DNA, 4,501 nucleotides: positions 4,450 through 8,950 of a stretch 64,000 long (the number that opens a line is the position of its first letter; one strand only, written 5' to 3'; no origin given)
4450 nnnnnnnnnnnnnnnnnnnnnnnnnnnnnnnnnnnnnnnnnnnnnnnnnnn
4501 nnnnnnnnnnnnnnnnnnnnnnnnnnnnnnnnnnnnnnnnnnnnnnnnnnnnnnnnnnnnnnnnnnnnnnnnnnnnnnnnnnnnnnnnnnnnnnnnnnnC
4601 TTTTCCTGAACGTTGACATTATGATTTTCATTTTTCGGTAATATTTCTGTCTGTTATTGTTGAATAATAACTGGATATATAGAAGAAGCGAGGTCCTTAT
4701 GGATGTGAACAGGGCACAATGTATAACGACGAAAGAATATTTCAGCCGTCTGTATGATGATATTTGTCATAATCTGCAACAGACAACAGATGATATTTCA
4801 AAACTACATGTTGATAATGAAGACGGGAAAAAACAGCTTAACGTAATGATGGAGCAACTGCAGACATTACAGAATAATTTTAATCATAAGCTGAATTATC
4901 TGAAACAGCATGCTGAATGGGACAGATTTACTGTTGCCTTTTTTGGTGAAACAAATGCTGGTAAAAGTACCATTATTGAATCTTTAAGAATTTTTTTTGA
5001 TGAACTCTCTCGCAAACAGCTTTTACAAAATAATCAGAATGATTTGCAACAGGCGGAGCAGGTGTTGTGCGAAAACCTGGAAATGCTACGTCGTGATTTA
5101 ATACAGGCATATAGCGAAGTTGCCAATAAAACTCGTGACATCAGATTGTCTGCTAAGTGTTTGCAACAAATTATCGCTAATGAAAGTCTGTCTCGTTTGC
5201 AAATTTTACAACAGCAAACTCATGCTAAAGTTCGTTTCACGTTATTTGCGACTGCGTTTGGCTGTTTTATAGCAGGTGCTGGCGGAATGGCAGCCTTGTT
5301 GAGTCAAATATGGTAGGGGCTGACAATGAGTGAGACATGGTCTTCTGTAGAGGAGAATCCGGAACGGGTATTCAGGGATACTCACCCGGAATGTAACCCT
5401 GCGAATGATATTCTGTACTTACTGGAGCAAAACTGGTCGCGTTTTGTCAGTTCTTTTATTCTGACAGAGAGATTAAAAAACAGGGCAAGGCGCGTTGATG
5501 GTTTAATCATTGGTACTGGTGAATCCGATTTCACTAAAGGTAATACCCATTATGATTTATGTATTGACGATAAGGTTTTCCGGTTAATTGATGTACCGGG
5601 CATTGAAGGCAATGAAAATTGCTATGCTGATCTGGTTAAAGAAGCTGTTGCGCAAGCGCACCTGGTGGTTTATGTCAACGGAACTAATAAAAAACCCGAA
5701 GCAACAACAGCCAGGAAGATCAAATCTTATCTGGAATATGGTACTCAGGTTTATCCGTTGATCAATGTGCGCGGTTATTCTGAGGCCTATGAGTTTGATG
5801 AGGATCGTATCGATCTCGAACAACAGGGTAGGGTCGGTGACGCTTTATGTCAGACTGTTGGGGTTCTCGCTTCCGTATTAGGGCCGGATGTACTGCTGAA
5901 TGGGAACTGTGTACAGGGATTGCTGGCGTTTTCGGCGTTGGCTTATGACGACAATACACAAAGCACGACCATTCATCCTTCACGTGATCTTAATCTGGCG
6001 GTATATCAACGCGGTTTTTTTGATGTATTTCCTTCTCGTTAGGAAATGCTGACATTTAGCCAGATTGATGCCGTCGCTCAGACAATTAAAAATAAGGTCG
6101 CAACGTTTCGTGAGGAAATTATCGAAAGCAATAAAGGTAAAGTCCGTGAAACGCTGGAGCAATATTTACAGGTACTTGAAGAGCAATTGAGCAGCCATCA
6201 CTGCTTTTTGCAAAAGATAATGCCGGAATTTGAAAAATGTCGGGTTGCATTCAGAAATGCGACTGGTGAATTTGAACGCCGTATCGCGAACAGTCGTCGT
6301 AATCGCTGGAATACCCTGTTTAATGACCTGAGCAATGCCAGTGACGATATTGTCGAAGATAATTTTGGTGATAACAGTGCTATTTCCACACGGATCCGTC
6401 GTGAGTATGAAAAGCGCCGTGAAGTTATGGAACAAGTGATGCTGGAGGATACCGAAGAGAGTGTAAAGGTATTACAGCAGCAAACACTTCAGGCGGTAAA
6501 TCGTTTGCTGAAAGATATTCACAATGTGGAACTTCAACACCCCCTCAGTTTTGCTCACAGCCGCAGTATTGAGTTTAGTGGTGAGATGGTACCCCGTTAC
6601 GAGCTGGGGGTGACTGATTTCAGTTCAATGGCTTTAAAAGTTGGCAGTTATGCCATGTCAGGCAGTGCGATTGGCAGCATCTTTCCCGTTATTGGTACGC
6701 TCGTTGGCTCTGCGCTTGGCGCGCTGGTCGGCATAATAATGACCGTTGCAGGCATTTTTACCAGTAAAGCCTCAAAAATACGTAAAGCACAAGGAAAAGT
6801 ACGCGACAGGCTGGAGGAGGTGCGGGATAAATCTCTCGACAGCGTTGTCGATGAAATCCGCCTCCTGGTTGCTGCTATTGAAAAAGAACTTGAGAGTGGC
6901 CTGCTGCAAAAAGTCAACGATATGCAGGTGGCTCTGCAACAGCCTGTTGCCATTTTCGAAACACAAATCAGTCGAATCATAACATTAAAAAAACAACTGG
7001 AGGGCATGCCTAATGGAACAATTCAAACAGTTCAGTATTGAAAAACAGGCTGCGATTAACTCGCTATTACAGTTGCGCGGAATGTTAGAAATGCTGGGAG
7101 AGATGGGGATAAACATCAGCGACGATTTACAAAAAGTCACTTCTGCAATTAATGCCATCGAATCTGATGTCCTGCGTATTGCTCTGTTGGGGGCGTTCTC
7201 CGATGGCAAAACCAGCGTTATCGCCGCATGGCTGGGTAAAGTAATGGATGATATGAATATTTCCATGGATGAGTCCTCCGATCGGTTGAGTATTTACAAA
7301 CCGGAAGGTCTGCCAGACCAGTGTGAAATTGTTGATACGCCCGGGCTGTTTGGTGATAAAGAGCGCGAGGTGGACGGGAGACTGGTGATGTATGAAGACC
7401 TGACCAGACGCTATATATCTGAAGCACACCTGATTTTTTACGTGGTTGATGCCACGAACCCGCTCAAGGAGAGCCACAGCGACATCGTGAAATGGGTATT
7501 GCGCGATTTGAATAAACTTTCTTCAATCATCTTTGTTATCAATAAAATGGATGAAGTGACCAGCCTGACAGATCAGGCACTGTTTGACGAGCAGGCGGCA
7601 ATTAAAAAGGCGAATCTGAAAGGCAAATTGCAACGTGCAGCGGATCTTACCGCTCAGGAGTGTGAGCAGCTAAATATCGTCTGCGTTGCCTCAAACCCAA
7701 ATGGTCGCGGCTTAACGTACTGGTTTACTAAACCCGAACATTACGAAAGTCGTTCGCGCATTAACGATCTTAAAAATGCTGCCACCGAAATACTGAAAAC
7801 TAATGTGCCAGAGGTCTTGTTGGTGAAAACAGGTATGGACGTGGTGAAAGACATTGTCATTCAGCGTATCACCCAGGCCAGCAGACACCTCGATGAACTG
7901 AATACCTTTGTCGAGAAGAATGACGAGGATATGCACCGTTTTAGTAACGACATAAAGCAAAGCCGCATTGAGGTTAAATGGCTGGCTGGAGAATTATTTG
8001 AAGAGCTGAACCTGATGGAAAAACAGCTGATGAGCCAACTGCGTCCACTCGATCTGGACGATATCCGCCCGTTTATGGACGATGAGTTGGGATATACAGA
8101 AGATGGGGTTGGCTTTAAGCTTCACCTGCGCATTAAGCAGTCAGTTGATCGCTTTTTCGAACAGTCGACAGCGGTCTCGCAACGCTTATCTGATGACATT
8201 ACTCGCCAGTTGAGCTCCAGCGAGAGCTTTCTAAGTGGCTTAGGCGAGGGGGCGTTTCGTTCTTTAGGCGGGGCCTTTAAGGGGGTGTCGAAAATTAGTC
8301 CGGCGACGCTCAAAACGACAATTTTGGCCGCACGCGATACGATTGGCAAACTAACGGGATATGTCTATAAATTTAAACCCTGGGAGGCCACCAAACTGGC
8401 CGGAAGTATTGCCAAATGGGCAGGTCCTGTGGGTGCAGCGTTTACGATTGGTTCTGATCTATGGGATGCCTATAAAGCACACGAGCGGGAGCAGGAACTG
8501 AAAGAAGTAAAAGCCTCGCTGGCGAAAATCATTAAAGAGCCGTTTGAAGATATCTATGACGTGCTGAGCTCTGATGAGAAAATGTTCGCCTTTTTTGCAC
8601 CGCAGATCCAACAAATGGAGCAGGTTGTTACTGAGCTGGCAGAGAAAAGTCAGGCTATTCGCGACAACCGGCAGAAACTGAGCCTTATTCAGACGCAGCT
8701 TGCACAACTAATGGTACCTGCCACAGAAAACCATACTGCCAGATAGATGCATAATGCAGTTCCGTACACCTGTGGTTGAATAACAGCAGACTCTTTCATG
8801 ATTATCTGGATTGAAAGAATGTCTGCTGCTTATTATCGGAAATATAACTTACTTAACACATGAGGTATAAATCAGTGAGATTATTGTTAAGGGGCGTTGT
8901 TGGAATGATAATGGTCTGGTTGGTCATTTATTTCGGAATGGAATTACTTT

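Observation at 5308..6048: leoBC-like gene is a single ~794-codon frame interrupted by two in-frame TAG codons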

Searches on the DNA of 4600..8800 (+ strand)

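Call 4: search_dna_similar(query=window:4600-8800:+, collection=ecoli_genomes, mode=near, max_rows=40, rows=spread)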
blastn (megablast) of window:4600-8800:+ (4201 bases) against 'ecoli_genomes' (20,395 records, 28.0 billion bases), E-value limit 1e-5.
Records with a match: 75; places in all: 76; records where one place covers at least 80% of the query: 64.
Genomes with a match: 75 of 5426; with a place that covers at least 80% of the query: 64. Places per genome that has any: lowest 1, median 1, highest 2. On chromosomes: 76 places; on plasmids: 0.
Best place of each record, by identity: >=99% 2; 95-99% 70; 90-95% 2; 60-80% 1.
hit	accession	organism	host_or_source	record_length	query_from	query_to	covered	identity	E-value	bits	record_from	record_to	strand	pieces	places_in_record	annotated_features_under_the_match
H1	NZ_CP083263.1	Escherichia coli strain JNU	Environmental waters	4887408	1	4201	100%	99.8%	0e+0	7709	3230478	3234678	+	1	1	leoA: toxin secretory dynamin-like GTPase LeoA | leoB: dynamin-like protein LeoB | leoC: dynamin-like protein LeoC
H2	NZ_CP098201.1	Escherichia coli strain Z0117EC0056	Canis lupus familiaris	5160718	1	4201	100%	98.6%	0e+0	7428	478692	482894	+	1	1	leoA: toxin secretory dynamin-like GTPase LeoA | leoB: dynamin-like protein LeoB | leoC: dynamin-like protein LeoC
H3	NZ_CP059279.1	Escherichia coli strain C7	water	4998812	1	4201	100%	98.5%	0e+0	7415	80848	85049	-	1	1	leoA: toxin secretory dynamin-like GTPase LeoA | leoB: dynamin-like protein LeoB | leoC: dynamin-like protein LeoC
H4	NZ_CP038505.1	Escherichia coli strain 28Eco12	Homo sapiens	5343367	1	4201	100%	98.5%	0e+0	7415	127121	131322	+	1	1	leoA: toxin secretory dynamin-like GTPase LeoA | leoB: dynamin-like protein LeoB | leoC: dynamin-like protein LeoC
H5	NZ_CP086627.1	Escherichia coli strain RIVM_C036569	Homo sapiens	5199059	1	4201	100%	98.5%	0e+0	7415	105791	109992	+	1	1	leoA: toxin secretory dynamin-like GTPase LeoA | leoB: dynamin-like protein LeoB | leoC: dynamin-like protein LeoC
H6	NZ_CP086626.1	Escherichia coli strain RIVM_C037134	Homo sapiens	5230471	1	4201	100%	98.5%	0e+0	7415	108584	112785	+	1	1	leoA: toxin secretory dynamin-like GTPase LeoA | leoB: dynamin-like protein LeoB | leoC: dynamin-like protein LeoC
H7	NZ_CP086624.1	Escherichia coli strain RIVM_C037791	Homo sapiens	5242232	1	4201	100%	98.5%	0e+0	7415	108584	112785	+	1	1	leoA: toxin secretory dynamin-like GTPase LeoA | leoB: dynamin-like protein LeoB | leoC: dynamin-like protein LeoC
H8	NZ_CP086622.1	Escherichia coli strain RIVM_C037884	Homo sapiens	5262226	1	4201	100%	98.5%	0e+0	7415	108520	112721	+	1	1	leoA: toxin secretory dynamin-like GTPase LeoA | leoB: dynamin-like protein LeoB | leoC: dynamin-like protein LeoC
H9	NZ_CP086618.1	Escherichia coli strain RIVM_C039227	Homo sapiens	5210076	1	4201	100%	98.5%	0e+0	7415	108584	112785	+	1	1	leoA: toxin secretory dynamin-like GTPase LeoA | leoB: dynamin-like protein LeoB | leoC: dynamin-like protein LeoC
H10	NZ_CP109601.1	Escherichia coli strain TL-14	Bovine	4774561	1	4201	100%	98.5%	0e+0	7415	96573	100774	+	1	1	leoA: toxin secretory dynamin-like GTPase LeoA | leoB: dynamin-like protein LeoB | leoC: dynamin-like protein LeoC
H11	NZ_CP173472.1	Escherichia coli strain 98224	Homo sapiens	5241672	1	4201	100%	98.5%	0e+0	7415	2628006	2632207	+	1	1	leoA: toxin secretory dynamin-like GTPase LeoA | leoB: dynamin-like protein LeoB | leoC: dynamin-like protein LeoC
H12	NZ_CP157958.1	Escherichia coli strain 800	calf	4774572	1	4201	100%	98.5%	0e+0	7415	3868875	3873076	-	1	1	leoA: toxin secretory dynamin-like GTPase LeoA | leoB: dynamin-like protein LeoB | leoC: dynamin-like protein LeoC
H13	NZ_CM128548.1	Escherichia coli strain MMC-J-0078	Homo sapiens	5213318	1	4201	100%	98.5%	0e+0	7415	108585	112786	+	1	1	leoA: toxin secretory dynamin-like GTPase LeoA | leoB: dynamin-like protein LeoB | leoC: dynamin-like protein LeoC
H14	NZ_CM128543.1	Escherichia coli strain MMC-J-0105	Homo sapiens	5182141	1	4201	100%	98.5%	0e+0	7415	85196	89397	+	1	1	leoA: toxin secretory dynamin-like GTPase LeoA | leoB: dynamin-like protein LeoB | leoC: dynamin-like protein LeoC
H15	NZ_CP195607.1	Escherichia coli strain A27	cattle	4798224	1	4201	100%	98.5%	0e+0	7415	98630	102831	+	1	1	leoA: toxin secretory dynamin-like GTPase LeoA | leoB: dynamin-like protein LeoB | leoC: dynamin-like protein LeoC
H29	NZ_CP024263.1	Escherichia coli O169:H41 strain F6326-C1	missing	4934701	1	4201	100%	98.5%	0e+0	7404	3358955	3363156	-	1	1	leoA: toxin secretory dynamin-like GTPase LeoA | leoB: dynamin-like protein LeoB | leoC: dynamin-like protein LeoC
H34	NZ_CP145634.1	Escherichia coli strain S1-JOR-02-A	Homo sapiens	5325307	1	4201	100%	98.1%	0e+0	7291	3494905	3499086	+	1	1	leoB: dynamin-like protein LeoB | leoA: toxin secretory dynamin-like GTPase LeoA | leoC: dynamin-like protein LeoC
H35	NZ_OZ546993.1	Escherichia coli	Homo sapiens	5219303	1102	4201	74%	98.6%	0e+0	5485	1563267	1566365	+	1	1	leoA: toxin secretory dynamin-like GTPase LeoA | DUF1269 domain-containing protein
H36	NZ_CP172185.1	Escherichia coli strain GF60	chicken meat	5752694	840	4199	80%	90.2%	0e+0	4375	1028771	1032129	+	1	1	leoA: toxin secretory dynamin-like GTPase LeoA | hypothetical protein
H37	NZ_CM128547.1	Escherichia coli strain MMC-J-0050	Homo sapiens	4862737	1175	4201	72%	98.7%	0e+0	5369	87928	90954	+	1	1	leoA: toxin secretory dynamin-like GTPase LeoA | leoB: dynamin-like protein LeoB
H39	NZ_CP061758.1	Escherichia coli O68:H12 strain 97.3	Bos taurus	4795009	895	4020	74%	72.4%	0e+0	931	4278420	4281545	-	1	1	LeoA/HP0731 family dynamin-like GTPase | hypothetical protein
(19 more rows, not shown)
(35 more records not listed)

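Call 5: get_annotated_region(hit=H1, flank=5000)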
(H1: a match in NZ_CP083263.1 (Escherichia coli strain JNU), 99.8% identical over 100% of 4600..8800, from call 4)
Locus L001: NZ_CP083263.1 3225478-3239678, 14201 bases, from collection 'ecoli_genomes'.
description: Escherichia coli strain JNU chromosome, complete genome
organism: Escherichia coli strain JNU (NCBI taxid 562)
replicon: chromosome; assembly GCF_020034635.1
host: -; source: Environmental waters; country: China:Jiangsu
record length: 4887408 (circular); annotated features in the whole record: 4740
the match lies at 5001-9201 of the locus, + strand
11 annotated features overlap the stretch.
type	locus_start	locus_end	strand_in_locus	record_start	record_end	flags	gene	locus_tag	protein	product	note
CDS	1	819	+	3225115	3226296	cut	-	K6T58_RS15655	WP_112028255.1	restriction endonuclease subunit S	-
CDS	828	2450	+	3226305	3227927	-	-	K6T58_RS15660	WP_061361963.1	AAA family ATPase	-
CDS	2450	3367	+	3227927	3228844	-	-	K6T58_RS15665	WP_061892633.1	hypothetical protein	-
CDS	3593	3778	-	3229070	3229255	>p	-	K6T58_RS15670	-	integrase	incomplete; partial in the middle of a contig; missing N-terminus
CDS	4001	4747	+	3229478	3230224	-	tia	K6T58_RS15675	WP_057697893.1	invasion outer membrane protein Tia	-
CDS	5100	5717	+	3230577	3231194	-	leoC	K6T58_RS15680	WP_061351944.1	dynamin-like protein LeoC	-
CDS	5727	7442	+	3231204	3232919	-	leoB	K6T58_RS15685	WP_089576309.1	dynamin-like protein LeoB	-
CDS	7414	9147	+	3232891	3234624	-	leoA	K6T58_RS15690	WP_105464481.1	toxin secretory dynamin-like GTPase LeoA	-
CDS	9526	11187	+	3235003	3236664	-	-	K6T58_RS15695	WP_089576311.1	phosphoethanolamine transferase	-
CDS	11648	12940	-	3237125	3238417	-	-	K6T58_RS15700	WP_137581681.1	MFS transporter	-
CDS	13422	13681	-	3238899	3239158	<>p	-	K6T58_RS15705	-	integrase core domain-containing protein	frameshifted; internal stop; incomplete; partial in the middle of a contig; missing N-terminus and C-terminus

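Call 6: get_annotated_region(hit=H2, flank=3000)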
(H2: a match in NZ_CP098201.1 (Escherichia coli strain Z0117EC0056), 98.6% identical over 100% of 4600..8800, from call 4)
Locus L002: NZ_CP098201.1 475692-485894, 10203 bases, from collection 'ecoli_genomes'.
description: Escherichia coli strain Z0117EC0056 chromosome, complete genome
organism: Escherichia coli strain Z0117EC0056 (NCBI taxid 562)
replicon: chromosome; assembly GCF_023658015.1
host: Canis lupus familiaris; source: -; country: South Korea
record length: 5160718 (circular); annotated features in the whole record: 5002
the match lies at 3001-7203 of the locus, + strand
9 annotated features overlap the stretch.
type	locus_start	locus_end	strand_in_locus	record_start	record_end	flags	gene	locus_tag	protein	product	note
CDS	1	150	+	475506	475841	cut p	tnpB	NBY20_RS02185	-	IS66 family insertion sequence element accessory protein TnpB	TnpB, as the term is used for proteins encoded by IS66 family insertion elements, is considered an accessory protein, ...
CDS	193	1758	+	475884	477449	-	tnpC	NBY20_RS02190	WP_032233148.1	IS66 family transposase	-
CDS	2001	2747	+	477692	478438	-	tia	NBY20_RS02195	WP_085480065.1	invasion outer membrane protein Tia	-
CDS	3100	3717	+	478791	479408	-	leoC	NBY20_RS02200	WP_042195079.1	dynamin-like protein LeoC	-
CDS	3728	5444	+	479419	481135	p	leoB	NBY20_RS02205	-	dynamin-like protein LeoB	frameshifted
CDS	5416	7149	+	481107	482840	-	leoA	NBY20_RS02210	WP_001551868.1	toxin secretory dynamin-like GTPase LeoA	-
CDS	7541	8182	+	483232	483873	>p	-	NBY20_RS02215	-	phosphoethanolamine transferase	incomplete; partial in the middle of a contig; missing C-terminus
CDS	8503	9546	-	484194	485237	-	-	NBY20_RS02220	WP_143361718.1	tetratricopeptide repeat protein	-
CDS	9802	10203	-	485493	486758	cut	-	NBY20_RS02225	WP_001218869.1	tyrosine-type recombinase/integrase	-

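Call 7: get_annotated_region(hit=H29, flank=3000)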
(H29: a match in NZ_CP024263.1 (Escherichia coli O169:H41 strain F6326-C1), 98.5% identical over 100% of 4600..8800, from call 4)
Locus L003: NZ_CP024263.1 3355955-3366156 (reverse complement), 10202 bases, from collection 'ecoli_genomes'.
description: Escherichia coli O169:H41 strain F6326-C1 chromosome, complete genome
organism: Escherichia coli O169:H41 strain F6326-C1 (NCBI taxid 1446701)
replicon: chromosome; assembly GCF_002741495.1
host: missing; source: missing; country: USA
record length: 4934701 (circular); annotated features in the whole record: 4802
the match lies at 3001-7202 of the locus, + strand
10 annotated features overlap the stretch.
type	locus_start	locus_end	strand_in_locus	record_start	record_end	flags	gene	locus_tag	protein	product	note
CDS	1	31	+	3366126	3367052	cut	-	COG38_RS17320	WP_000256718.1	hypothetical protein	-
CDS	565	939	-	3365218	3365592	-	-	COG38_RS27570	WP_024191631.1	hypothetical protein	-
CDS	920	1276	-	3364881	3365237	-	-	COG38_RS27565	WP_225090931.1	DUF4365 domain-containing protein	-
CDS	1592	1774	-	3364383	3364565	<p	-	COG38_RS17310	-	integrase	incomplete; partial in the middle of a contig; missing N-terminus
CDS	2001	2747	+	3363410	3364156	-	tia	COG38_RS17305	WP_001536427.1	invasion outer membrane protein Tia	-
CDS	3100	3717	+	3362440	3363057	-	leoC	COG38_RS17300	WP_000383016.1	dynamin-like protein LeoC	-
CDS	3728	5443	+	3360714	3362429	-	leoB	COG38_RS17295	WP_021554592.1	dynamin-like protein LeoB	-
CDS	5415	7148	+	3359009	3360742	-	leoA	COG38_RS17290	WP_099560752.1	toxin secretory dynamin-like GTPase LeoA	-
CDS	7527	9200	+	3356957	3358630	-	-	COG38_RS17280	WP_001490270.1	phosphoethanolamine transferase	-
CDS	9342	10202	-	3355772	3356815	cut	-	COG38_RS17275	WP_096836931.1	tetratricopeptide repeat protein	-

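Call 9: search_dna_similar(query=window:5960-6120:+, collection=ecoli_genomes, mode=near, max_rows=12)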
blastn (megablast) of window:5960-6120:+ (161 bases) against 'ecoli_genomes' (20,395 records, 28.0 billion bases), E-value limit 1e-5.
Records with a match: 71; places in all: 72; records where one place covers at least 80% of the query: 71.
Genomes with a match: 71 of 5426; with a place that covers at least 80% of the query: 71. Places per genome that has any: lowest 1, median 1, highest 2. On chromosomes: 72 places; on plasmids: 0.
Best place of each record, by identity: >=99% 1; 95-99% 68; 90-95% 2.
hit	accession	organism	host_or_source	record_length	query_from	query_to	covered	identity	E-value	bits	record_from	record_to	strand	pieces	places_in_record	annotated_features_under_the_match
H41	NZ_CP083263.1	Escherichia coli strain JNU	Environmental waters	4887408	1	161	100%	99.4%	2e-76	292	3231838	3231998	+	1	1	leoB: dynamin-like protein LeoB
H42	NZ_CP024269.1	Escherichia coli strain F8111-1SC3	missing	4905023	1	161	100%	98.8%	1e-74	287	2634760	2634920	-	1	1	leoB: dynamin-like protein LeoB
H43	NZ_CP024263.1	Escherichia coli O169:H41 strain F6326-C1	missing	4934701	1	161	100%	98.8%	1e-74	287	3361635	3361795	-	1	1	leoB: dynamin-like protein LeoB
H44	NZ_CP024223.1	Escherichia coli O169:H41 strain 2014EL-1345-2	missing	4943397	1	161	100%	98.8%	1e-74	287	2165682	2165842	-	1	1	leoB: dynamin-like protein LeoB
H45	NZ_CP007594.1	Escherichia coli strain SEC470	-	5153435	1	161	100%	98.8%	1e-74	287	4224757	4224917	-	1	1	leoB: dynamin-like protein LeoB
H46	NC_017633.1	Escherichia coli ETEC H10407 strain ETEC H10407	-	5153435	1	161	100%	98.8%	1e-74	287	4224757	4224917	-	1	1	leoB: dynamin-like protein LeoB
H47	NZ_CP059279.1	Escherichia coli strain C7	water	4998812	1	161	100%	98.8%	1e-74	287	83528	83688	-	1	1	leoB: dynamin-like protein LeoB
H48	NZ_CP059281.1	Escherichia coli strain C9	water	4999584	1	161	100%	98.8%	1e-74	287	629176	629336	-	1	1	leoB: dynamin-like protein LeoB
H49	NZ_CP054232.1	Escherichia coli strain EcPF7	Homo sapiens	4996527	1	161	100%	98.8%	1e-74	287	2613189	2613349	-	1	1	leoB: dynamin-like protein LeoB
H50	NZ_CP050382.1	Escherichia coli strain 52148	Homo sapiens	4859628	1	161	100%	98.8%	1e-74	287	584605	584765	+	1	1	leoB: dynamin-like protein LeoB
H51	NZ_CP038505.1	Escherichia coli strain 28Eco12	Homo sapiens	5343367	1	161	100%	98.8%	1e-74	287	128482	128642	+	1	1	leoB: dynamin-like protein LeoB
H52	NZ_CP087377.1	Escherichia coli strain RIVM_C019217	Homo sapiens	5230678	1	161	100%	98.8%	1e-74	287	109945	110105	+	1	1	leoB: dynamin-like protein LeoB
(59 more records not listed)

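Call 11: search_dna_similar(query=window:6013-6067:+, collection=ecoli_genomes, mode=near, max_rows=10, max_evalue=10)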
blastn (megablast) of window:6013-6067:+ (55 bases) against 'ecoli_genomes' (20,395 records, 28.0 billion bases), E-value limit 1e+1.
No match.

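Call 15: get_annotated_region(hit=H39, flank=4000)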
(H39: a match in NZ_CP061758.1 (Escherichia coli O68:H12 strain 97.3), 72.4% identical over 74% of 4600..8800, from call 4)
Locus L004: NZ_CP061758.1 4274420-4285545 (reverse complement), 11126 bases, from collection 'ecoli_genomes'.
description: Escherichia coli O68:H12 strain 97.3 chromosome, complete genome
organism: Escherichia coli O68:H12 strain 97.3 (NCBI taxid 2773706)
replicon: chromosome; assembly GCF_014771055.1
host: Bos taurus; source: non-specified beef samples; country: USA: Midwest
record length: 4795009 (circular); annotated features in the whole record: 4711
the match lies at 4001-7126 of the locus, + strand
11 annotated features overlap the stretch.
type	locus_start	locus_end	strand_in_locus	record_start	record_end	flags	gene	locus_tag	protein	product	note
CDS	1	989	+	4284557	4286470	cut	-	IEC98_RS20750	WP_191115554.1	DUF927 domain-containing protein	-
CDS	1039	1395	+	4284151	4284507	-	-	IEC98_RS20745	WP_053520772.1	Arm DNA-binding domain-containing protein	-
CDS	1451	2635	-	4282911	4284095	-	-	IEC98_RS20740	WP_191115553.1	site-specific integrase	-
CDS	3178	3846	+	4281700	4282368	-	-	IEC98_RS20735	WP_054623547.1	hypothetical protein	-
CDS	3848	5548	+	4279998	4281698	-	-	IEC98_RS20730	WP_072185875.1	hypothetical protein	-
CDS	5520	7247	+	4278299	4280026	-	-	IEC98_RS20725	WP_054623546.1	LeoA/HP0731 family dynamin-like GTPase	-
tRNA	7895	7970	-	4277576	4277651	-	-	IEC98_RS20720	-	tRNA-Phe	-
CDS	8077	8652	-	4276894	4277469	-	dicD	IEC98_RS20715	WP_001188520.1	transcriptional regulator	-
CDS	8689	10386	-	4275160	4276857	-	dsbD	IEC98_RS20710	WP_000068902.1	protein-disulfide reductase DsbD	-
CDS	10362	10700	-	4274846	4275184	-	cutA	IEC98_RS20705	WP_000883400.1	divalent cation tolerance protein CutA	-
CDS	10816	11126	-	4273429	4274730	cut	dcuA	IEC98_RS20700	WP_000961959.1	anaerobic C4-dicarboxylate transporter DcuA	-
